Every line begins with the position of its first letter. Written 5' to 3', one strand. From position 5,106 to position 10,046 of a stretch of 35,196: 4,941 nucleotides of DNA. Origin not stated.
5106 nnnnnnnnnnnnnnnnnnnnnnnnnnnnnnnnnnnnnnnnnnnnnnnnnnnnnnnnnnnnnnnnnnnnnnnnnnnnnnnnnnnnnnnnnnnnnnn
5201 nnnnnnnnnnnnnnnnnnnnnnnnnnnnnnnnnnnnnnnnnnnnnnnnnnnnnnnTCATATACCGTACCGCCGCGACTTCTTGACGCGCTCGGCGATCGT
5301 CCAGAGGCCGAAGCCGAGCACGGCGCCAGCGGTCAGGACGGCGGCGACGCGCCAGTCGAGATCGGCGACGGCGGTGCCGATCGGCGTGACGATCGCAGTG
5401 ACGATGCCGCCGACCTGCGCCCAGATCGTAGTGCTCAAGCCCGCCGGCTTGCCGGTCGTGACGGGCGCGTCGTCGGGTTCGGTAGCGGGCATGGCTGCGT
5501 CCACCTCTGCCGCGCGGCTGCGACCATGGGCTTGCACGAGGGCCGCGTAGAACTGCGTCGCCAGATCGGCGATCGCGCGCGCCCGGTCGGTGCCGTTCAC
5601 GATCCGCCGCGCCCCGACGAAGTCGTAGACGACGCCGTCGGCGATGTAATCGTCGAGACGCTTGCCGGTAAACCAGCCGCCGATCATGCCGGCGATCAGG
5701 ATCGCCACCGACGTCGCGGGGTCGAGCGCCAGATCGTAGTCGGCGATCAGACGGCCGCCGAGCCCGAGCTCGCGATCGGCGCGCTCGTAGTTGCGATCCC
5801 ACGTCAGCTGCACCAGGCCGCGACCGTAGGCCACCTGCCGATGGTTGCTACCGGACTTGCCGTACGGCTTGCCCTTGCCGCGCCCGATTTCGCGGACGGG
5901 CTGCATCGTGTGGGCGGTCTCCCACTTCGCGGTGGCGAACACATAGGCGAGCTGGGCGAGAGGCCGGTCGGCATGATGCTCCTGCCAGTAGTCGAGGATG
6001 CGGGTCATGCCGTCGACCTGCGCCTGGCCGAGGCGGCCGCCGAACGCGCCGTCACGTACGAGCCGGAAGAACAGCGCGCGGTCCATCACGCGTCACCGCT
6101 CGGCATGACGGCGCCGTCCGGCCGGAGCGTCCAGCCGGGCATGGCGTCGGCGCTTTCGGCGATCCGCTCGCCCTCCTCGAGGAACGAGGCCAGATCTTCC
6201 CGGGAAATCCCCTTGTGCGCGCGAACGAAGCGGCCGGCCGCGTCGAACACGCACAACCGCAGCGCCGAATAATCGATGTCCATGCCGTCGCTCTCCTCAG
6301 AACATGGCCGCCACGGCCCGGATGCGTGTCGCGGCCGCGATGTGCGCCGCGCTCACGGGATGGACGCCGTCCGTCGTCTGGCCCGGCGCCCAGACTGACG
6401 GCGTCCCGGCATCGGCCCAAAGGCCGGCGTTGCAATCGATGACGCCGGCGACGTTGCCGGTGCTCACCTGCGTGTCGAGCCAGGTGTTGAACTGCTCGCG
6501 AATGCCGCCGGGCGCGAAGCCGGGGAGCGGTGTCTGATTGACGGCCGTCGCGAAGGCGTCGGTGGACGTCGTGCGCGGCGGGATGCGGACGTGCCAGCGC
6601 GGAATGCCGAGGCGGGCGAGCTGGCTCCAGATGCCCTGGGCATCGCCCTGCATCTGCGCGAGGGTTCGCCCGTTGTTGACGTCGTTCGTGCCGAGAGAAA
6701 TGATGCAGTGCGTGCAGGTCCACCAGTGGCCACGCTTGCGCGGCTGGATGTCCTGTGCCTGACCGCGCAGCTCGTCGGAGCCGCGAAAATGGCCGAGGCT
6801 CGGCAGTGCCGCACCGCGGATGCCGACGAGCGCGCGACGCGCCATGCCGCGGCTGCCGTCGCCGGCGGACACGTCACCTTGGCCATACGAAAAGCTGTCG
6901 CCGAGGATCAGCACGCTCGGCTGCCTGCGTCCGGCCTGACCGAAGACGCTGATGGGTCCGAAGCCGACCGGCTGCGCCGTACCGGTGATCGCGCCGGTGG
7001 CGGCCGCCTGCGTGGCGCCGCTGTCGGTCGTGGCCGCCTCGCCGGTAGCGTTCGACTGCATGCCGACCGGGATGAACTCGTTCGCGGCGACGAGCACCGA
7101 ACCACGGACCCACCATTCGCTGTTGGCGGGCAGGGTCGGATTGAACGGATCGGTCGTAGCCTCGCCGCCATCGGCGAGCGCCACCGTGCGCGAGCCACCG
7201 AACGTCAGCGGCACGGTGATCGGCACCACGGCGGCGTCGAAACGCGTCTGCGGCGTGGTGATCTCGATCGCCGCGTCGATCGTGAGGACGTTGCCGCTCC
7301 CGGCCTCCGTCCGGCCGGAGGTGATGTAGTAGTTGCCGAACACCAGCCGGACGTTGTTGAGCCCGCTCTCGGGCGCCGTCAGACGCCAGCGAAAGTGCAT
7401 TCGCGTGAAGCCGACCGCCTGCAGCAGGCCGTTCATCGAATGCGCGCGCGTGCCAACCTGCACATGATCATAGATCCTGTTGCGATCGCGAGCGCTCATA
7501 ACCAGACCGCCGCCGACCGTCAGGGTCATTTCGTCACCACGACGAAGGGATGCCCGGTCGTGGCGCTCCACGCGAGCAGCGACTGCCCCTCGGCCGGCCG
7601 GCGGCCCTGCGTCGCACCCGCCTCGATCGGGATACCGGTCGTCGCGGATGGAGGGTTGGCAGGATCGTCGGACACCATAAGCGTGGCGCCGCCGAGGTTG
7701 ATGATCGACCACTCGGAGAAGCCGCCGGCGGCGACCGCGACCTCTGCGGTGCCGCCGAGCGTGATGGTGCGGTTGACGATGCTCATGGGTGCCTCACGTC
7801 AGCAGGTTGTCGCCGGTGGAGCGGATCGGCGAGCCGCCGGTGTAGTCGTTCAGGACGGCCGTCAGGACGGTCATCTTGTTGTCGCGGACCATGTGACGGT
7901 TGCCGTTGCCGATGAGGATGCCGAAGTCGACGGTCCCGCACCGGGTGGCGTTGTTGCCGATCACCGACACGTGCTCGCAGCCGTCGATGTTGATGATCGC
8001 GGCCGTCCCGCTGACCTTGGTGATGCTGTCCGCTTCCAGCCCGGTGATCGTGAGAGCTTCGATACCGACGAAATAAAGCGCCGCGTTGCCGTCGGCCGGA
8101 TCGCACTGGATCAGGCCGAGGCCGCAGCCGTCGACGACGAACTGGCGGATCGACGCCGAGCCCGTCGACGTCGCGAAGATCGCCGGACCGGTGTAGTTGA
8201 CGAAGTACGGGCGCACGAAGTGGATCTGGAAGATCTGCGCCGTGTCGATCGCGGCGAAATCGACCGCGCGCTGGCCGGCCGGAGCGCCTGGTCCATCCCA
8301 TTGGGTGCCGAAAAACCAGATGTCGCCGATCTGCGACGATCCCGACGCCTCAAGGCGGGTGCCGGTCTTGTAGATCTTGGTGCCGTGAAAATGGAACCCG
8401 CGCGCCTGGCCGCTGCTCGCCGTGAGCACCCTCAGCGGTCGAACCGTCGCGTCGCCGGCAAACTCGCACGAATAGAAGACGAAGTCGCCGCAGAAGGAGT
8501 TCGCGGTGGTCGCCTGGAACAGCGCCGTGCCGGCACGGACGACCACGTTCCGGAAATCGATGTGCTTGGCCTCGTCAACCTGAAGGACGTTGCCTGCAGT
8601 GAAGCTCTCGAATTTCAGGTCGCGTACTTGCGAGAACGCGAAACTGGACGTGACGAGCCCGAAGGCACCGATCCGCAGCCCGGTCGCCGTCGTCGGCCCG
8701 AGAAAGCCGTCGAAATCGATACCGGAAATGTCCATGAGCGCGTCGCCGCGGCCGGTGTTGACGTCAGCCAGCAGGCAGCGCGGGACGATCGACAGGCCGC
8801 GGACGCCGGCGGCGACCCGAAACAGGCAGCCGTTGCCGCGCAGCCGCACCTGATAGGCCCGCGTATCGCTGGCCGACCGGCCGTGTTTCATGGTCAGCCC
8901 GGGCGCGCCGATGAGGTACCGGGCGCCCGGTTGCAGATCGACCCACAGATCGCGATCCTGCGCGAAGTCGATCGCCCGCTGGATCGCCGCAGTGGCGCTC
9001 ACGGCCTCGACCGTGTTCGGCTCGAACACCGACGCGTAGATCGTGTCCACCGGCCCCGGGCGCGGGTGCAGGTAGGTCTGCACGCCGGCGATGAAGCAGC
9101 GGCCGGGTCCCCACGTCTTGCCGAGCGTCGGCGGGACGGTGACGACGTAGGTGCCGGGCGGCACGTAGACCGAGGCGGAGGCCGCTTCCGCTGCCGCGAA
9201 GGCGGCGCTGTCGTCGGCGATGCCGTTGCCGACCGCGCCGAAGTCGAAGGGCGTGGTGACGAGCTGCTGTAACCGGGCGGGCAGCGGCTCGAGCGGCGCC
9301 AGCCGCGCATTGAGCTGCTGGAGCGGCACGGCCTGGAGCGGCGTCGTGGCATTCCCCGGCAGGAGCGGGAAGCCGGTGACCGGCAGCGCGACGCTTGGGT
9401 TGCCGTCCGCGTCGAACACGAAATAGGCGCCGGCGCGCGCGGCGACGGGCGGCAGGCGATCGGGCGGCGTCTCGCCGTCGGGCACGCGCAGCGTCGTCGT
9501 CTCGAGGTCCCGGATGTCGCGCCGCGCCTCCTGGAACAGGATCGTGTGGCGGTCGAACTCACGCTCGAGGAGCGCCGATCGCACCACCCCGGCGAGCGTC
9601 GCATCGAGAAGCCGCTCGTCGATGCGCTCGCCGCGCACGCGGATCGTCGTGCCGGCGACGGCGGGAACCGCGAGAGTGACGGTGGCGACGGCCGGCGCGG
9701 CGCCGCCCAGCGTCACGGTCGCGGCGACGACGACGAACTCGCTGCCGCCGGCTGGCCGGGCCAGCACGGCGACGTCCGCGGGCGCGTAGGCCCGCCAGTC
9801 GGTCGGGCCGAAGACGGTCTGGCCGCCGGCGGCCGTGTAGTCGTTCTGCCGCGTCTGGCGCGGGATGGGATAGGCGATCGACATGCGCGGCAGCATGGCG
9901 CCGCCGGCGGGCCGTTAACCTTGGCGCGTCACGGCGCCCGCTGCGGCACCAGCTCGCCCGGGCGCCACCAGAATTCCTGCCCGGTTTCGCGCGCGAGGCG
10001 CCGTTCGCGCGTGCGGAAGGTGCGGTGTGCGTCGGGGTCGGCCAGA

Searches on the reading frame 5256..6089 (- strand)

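Call 12: search_protein_families(library=phrogs, proteins=[window:5256-6089:-])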
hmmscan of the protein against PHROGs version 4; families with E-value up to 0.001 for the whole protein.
window:5256-6089:- (277 aa): 2 families
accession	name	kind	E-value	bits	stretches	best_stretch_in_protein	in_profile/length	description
phrog_181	-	lysis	1.1e-25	91.7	1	1-236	330-576/769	endolysin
phrog_29753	-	unknown function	1.2e-25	91.4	1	42-180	241-370/374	-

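Call 13: search_protein_families(library=pfam, proteins=[window:5256-6089:-], max_evalue=0.01)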
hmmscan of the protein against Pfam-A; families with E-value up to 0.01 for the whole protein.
window:5256-6089:- (277 aa): 1 family
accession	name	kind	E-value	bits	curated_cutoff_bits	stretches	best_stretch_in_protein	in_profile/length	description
PF00182.24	Glyco_hydro_19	-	0.0019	18.5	25.5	1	84-126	104-145/232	Chitinase class I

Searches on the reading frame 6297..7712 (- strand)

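Call 12: search_protein_families(library=phrogs, proteins=[window:6297-7712:-])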
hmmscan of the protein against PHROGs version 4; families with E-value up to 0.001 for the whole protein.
window:6297-7712:- (471 aa): 3 families
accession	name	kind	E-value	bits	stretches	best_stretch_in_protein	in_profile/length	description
phrog_8480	-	other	1.4e-56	193.7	1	86-468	52-448/528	lysophospholipase L1-like esterase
phrog_19495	-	unknown function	3.3e-14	53.5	1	103-469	228-620/629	-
phrog_26223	-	unknown function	3.8e-11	43.1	1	229-464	180-423/775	-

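Call 13: search_protein_families(library=pfam, proteins=[window:6297-7712:-], max_evalue=0.01)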
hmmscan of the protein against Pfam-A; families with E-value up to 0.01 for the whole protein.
window:6297-7712:- (471 aa): 2 families
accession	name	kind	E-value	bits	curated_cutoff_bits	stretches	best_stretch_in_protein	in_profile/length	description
PF13472.12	Lipase_GDSL_2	-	1.3e-08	36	32.9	1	269-457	1-176/178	GDSL-like Lipase/Acylhydrolase family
PF00657.28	Lipase_GDSL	-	0.0016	19.1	23.6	1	267-463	1-207/208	GDSL-like Lipase/Acylhydrolase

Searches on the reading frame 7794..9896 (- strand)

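Call 12: search_protein_families(library=phrogs, proteins=[window:7794-9896:-])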
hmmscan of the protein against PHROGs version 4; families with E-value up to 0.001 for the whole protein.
window:7794-9896:- (700 aa): 3 families
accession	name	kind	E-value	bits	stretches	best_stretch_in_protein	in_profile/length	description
phrog_13893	-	tail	1e-05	25.1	0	214-250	198-237/648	tail protein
phrog_7458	-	tail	0.0002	20.8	0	212-253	121-167/732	tail spike protein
phrog_17312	-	tail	0.00024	20.5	0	213-242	294-323/792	tail protein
